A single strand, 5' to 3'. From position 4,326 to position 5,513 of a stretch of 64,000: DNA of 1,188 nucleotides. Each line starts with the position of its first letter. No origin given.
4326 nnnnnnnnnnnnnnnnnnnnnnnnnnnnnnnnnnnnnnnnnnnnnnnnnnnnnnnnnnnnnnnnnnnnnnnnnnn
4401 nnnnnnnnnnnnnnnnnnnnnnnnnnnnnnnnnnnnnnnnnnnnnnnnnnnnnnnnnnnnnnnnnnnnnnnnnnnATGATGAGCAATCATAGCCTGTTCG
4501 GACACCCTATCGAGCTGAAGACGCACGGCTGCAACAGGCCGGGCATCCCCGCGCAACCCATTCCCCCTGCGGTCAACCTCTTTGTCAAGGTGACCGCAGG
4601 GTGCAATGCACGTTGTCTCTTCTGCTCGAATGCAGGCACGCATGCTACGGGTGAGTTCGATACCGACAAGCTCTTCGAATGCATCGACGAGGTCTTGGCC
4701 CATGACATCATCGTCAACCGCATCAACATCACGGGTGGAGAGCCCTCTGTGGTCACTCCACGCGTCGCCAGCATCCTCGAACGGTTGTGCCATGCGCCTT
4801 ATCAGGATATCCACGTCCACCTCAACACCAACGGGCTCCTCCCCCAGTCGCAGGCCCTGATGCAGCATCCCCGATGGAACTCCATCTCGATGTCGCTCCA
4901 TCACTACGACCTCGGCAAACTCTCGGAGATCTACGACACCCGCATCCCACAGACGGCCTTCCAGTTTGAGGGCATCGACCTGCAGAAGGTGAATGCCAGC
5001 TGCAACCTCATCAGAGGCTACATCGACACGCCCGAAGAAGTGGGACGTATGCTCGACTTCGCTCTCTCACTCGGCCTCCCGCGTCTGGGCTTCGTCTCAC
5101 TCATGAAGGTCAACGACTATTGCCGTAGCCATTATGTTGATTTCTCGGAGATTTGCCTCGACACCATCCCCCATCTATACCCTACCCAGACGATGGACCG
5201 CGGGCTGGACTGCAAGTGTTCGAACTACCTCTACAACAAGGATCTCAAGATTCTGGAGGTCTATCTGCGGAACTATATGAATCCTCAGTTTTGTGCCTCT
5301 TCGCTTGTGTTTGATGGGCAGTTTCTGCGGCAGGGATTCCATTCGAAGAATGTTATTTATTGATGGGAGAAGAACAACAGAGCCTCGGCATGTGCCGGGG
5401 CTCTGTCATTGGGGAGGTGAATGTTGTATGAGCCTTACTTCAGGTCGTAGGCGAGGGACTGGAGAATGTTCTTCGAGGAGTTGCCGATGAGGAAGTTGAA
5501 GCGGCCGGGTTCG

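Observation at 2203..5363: Uncharacterised, translationally coupled trio: HemN-like radical SAM, orphan 331-aa protein, small MoaA-like radical SAM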

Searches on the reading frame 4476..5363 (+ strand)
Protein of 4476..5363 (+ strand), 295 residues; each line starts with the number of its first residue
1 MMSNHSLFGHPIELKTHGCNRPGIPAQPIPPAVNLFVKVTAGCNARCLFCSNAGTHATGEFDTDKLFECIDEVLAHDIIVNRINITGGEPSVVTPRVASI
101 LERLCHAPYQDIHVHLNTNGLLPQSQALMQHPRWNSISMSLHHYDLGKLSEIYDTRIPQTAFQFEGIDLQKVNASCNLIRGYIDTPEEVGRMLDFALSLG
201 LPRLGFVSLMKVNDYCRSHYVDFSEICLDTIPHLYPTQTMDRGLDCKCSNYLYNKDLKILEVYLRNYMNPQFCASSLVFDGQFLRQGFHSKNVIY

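Call 3: search_protein_families(library=pfam, proteins=[window:4476-5363:+], max_evalue=0.1)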
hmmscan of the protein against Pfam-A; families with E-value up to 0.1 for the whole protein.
window:4476-5363:+ (295 aa): 2 families
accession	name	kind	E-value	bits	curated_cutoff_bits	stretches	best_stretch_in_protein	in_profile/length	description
PF04055.27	Radical_SAM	-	5.2e-12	46.7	29.5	1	38-145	2-113/166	Radical SAM superfamily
PF13353.11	Fer4_12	-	0.00011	23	22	1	40-105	12-78/137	4Fe-4S single cluster domain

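Call 4: search_protein_families(library=ncbifam, proteins=[window:4476-5363:+], max_evalue=0.1)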
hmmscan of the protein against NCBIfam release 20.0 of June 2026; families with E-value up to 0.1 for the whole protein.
window:4476-5363:+ (295 aa): 43 families (the best 25 are shown)
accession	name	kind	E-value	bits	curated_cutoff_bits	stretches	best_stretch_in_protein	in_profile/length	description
TIGR02668.1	moaA_archaeal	equivalog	3.4e-14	52.5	325.25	1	34-275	11-250/303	GTP 3',8-cyclase MoaA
TIGR02666.1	moaA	equivalog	1.9e-12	46.8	284.05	1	35-252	12-238/336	GTP 3',8-cyclase MoaA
NF001199.0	PRK00164.2-1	equivalog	9.9e-12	44.6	231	1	33-156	12-133/308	GTP 3',8-cyclase MoaA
TIGR03977.1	rSAM_pair_HxsC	equivalog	8.3e-11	41.3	267.9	1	37-129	29-117/292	His-Xaa-Ser system radical SAM maturase HxsC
TIGR02495.1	NrdG2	equivalog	1.2e-09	37.8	131.15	1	39-127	22-106/193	anaerobic ribonucleoside-triphosphate reductase activating protein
TIGR02493.1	PFLA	equivalog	3.4e-08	33.2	231.75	1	36-155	18-140/235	pyruvate formate-lyase-activating protein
NF038283.1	viperin_w_prok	equivalog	6.6e-08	32.1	180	1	33-140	4-113/281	viperin family antiviral radical SAM protein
TIGR04349.1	rSAM_QueE_gams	hypoth_equivalog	1.2e-07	31.7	300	1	35-122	22-100/210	7-carboxy-7-deazaguanine synthase QueE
TIGR04317.1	W_rSAM_matur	equivalog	3.2e-07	29.8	380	1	34-160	5-129/349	tungsten cofactor oxidoreductase radical SAM maturase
TIGR03962.1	mycofact_rSAM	equivalog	6.5e-07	28.8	265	1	35-123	14-97/339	mycofactocin radical SAM maturase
NF050035.1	rSAM_WgK_link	exception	1.7e-06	27.3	650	1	36-130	12-103/367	radical SAM/SPASM peptide maturase WgkB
NF045646.2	rSAM_Se_TrsS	equivalog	4.6e-06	25.4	490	1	35-121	88-171/441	radical SAM (seleno)protein TrsS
NF033640.1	N_Twi_rSAM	subfamily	5e-06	25.9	170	1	64-127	160-220/398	twitch domain-containing radical SAM protein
NF045574.1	sacti_mat_StsB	exception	1.3e-05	24.3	625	1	30-218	93-275/466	StsB family radical SAM/SPASM domain sactipeptide maturase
TIGR03963.1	rSAM_QueE_Clost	equivalog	4.2e-05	23.3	260.1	1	35-123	22-105/219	putative 7-carboxy-7-deazaguanine synthase QueE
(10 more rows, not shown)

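Call 5: search_protein_families(library=padloc, proteins=[window:4476-5363:+], max_evalue=0.1)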
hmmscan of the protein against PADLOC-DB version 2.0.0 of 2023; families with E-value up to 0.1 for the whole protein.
window:4476-5363:+ (295 aa): 2 families
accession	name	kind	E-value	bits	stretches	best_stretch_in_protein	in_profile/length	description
PDLC02903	pVip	-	2.8e-08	31.6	1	38-139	5-98/257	Viperins not associated with kinases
PDLC02904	pVip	-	5.7e-06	24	1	38-140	8-106/262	Viperins associated with kinases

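Call 49: search_solved_structures(query=window:4476-5363:+, max_evalue=0.01)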
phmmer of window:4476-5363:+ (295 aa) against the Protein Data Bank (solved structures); distinct sequences matched with E-value up to 0.01: 7.
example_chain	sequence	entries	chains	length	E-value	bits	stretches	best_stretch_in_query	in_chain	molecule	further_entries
6c8v_A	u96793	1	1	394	0.001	21.9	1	23-204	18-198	Coenzyme PQQ synthesis protein E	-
6b4c_A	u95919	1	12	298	0.0014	21.5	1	29-134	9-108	Viperin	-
9dgw_A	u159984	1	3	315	0.0015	21.5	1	29-134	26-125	Radical SAM core domain-containing protein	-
9dfw_A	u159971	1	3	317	0.0015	21.4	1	29-134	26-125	Radical SAM core domain-containing protein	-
7n7i_A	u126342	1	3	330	0.0016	21.4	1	29-134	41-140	Viperin-like enzyme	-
7voc_C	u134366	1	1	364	0.0037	20.1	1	32-122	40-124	Cytosylglucuronate decarboxylase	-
7vob_C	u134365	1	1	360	0.0038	20.1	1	32-122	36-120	Cytosylglucuronate decarboxylase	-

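Call 52: search_dna_similar(query=window:4476-5363:+, collection=plasmids, mode=protein, max_evalue=1e-10, max_rows=15)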
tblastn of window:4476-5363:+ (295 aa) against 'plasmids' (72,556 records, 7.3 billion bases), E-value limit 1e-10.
Records with a match: 1; places in all: 1; records where one place covers at least 80% of the query: 1.
Best place of each record, by identity: 60-80% 1.
By first word of the organism name: Prevotella 1.
By predicted mobility (MOB-suite, as given by PLSDB): non-mobilizable 1.
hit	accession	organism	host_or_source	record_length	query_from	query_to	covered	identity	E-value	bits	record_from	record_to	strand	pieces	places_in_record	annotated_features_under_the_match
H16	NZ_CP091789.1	Prevotella sp. E2-28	Ovis aries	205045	2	295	100%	60.8%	2e-118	380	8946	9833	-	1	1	radical SAM protein | hypothetical protein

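Call 53: get_annotated_region(hit=H16, flank=9000)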
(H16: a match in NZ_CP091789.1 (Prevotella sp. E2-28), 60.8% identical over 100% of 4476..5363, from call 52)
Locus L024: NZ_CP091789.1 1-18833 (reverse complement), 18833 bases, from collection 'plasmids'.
description: Prevotella sp. E2-28 plasmid pE2-28, complete sequence
organism: Prevotella sp. E2-28 (NCBI taxid 2913620)
taxonomy: Bacteria; Bacteroidota; Bacteroidia; Bacteroidales; Prevotellaceae; Prevotella; Prevotella sp. E2-28
host: -; source: Ovis aries; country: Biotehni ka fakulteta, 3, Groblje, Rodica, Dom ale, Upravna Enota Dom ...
typing (MOB-suite, as given by PLSDB): non-mobilizable
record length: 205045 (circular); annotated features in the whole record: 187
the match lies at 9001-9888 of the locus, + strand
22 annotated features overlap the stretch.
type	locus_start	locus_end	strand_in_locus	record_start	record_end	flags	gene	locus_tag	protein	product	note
CDS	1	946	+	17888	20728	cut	-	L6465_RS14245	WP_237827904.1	M48 family metallopeptidase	-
CDS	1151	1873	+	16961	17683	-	-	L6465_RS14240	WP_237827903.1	DUF4846 domain-containing protein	-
CDS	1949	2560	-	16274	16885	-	-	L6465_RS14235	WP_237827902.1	hypothetical protein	-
CDS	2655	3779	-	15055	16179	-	-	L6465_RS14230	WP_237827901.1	leucine-rich repeat domain-containing protein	-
CDS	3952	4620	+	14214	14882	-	-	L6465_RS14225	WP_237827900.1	sigma-70 family RNA polymerase sigma factor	GO:0006352 - DNA-templated transcription initiation [Evidence IEA]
CDS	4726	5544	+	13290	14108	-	-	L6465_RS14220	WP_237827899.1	ADP-ribosylglycohydrolase family protein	-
CDS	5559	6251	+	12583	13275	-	-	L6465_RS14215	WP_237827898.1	NUDIX domain-containing protein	-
CDS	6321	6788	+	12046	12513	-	-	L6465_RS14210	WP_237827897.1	DUF6717 family protein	-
CDS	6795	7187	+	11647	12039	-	-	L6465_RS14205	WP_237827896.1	DUF1810 family protein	-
CDS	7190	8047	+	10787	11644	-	-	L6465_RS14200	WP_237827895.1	DUF1810 family protein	-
CDS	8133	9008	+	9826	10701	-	-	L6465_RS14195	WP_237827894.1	hypothetical protein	-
CDS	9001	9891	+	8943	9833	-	-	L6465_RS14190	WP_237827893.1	radical SAM protein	-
CDS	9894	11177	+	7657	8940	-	-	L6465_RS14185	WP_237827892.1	radical SAM protein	-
CDS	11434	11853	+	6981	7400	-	-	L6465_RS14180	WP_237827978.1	hypothetical protein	-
CDS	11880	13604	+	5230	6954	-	-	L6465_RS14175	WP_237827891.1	leucine-rich repeat domain-containing protein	-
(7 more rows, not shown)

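Call 75: find_homologous_proteins(query=window:4476-5363:+, max_evalue=1e-20)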
Query window:4476-5363:+ (295 aa): 831 proteins with E <= 1e-20 among 1972 candidates; the best 120 are listed.
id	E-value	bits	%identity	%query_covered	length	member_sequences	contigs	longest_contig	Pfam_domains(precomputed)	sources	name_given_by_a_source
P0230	7.6e-190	648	94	100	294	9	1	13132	PF04055.28,PF13353.12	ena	-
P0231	1.1e-168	578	84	100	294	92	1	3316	PF04055.28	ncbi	-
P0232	1.3e-166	572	82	100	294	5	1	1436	PF04055.28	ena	-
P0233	9.5e-159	546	79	100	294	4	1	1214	PF04055.28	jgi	-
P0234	3.0e-158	544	78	100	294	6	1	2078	PF04055.28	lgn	-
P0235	3.2e-156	538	78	100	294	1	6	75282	PF04055.28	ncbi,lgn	-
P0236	1.1e-132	460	66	98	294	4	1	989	PF04055.28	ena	-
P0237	1.1e-130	454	66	98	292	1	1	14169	PF04055.28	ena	-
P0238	2.1e-130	453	66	98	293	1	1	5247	PF04055.28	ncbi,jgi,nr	ncbi:MAG: radical SAM protein [Bacteroidales bacterium]|jgi:pyruvate-formate lyase-activating enzyme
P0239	4.0e-130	452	67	98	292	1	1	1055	PF04055.28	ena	-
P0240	7.5e-130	451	66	98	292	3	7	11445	PF04055.28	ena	-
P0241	8.6e-130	451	67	98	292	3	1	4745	PF04055.28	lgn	-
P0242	9.2e-130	451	63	99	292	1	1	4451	PF04055.28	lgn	-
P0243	1.4e-129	450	66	98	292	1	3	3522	PF04055.28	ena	-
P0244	1.6e-129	450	66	98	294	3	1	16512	PF04055.28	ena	-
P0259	7.7e-128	444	65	99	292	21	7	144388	PF04055.28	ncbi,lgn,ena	-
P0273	1.2e-126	440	65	98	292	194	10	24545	PF04055.28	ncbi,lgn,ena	-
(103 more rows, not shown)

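Call 76: find_encoding_contigs(protein=P0273, flank=7000, max_places=4)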
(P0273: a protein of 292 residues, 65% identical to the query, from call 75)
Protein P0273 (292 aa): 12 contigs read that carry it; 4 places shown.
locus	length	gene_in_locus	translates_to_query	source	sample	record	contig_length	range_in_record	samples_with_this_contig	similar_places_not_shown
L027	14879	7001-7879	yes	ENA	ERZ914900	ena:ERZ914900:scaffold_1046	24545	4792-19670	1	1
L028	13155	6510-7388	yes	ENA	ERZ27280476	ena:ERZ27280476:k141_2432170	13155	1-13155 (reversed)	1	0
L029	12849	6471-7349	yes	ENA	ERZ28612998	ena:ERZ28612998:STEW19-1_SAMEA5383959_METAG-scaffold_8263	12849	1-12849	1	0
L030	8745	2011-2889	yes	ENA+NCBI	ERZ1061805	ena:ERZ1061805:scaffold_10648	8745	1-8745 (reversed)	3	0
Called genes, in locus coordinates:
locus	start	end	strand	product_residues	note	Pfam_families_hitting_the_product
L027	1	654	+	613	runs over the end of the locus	PF13620:CarboxypepD_reg, PF13715:CarbopepD_reg_2, PF17210:SdrD_B (weak), PF17802:SpaA (faint), PF22904:NOMO1-like_2nd (weak), PF19190:BACON_2 (weak), PF19190:BACON_2, PF13385:Laminin_G_3, +2 more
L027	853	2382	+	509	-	PF16217:M64_N, PF09471:Peptidase_M64, PF18962:Por_Secre_tail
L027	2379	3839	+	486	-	PF01120:Alpha_L_fucos, PF00754:F5_F8_type_C (weak)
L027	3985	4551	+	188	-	-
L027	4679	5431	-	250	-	PF02146:SIR2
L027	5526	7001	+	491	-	-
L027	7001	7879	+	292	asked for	PF04055:Radical_SAM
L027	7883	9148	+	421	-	PF04055:Radical_SAM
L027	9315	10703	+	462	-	-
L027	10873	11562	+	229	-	-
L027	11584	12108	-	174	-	PF04073:tRNA_edit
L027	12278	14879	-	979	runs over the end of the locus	PF02463:SMC_N (faint), PF03193:RsgA_GTPase (faint), PF13191:AAA_16 (faint), PF13555:AAA_29 (faint), PF20703:nSTAND1 (faint), PF20720:nSTAND3 (faint), PF17760:UvrA_inter, PF17755:UvrA_DNA-bind, +3 more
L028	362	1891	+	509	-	PF16217:M64_N, PF09471:Peptidase_M64, PF18962:Por_Secre_tail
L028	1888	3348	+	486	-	PF01120:Alpha_L_fucos, PF00754:F5_F8_type_C (weak)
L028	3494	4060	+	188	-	-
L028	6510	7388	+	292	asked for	PF04055:Radical_SAM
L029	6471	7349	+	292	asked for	PF04055:Radical_SAM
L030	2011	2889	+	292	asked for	PF04055:Radical_SAM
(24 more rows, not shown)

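Call 77: find_encoding_contigs(protein=P0259, flank=7000, max_places=3)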
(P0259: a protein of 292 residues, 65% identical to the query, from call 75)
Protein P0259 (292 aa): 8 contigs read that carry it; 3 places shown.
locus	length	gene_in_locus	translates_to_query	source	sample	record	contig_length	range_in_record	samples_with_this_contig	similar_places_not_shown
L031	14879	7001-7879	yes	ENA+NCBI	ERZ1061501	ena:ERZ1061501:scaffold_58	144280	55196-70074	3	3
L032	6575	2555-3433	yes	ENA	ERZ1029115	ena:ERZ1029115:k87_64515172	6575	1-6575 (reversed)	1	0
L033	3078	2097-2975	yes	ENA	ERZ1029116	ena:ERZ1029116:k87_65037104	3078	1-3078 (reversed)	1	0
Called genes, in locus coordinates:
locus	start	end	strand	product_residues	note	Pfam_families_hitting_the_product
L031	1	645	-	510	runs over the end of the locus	PF14851:FAM176 (faint), PF16697:Yop-YscD_cpl (weak), PF00498:FHA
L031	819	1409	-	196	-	PF16697:Yop-YscD_cpl, PF00498:FHA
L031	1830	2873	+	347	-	PF03544:TonB_C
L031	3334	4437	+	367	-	PF00498:FHA, PF16697:Yop-YscD_cpl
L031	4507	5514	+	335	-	PF00498:FHA, PF16697:Yop-YscD_cpl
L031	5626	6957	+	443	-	-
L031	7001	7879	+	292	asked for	PF04055:Radical_SAM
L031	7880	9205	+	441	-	PF04055:Radical_SAM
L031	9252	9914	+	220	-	-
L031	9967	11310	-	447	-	PF19781:DUF6266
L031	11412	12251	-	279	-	-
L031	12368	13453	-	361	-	PF00005:ABC_tran, PF13304:AAA_21 (faint), PF02463:SMC_N (weak)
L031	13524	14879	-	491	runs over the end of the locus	PF00497:SBP_bac_3, PF00528:BPD_transp_1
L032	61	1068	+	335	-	PF00498:FHA, PF16697:Yop-YscD_cpl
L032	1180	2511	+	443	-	-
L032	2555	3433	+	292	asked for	PF04055:Radical_SAM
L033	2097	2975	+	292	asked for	PF04055:Radical_SAM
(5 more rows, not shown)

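Call 94: search_protein_families(library=phrogs, proteins=[window:4476-5363:+], max_evalue=0.01)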
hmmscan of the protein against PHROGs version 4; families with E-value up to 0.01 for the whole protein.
window:4476-5363:+ (295 aa): 5 families
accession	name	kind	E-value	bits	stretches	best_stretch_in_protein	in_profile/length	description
phrog_1802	-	other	4e-12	46.8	1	24-126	35-144/556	radical SAM domain-containing protein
phrog_2076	-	moron, auxiliary metabolic gene and host takeover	4.3e-09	37.2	1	40-141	38-140/247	QueE-like radical SAM domain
phrog_15140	-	other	3.4e-05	23.9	1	37-121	91-171/366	radical SAM domain-containing protein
phrog_31524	-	unknown function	8.9e-05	23.1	1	37-111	7-71/190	-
phrog_16999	-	other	0.0044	17.7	0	35-95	13-71/288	Fe-S oxidoreductase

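Call 98: search_solved_structures(query=L024:7190-8047:+, max_evalue=0.01)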
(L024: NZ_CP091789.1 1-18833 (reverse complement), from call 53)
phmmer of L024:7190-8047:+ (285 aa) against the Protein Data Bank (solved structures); distinct sequences matched with E-value up to 0.01: 1.
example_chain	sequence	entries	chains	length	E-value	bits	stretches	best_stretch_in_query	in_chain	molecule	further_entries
2jek_A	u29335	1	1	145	2.9e-12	49.8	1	174-272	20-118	RV1873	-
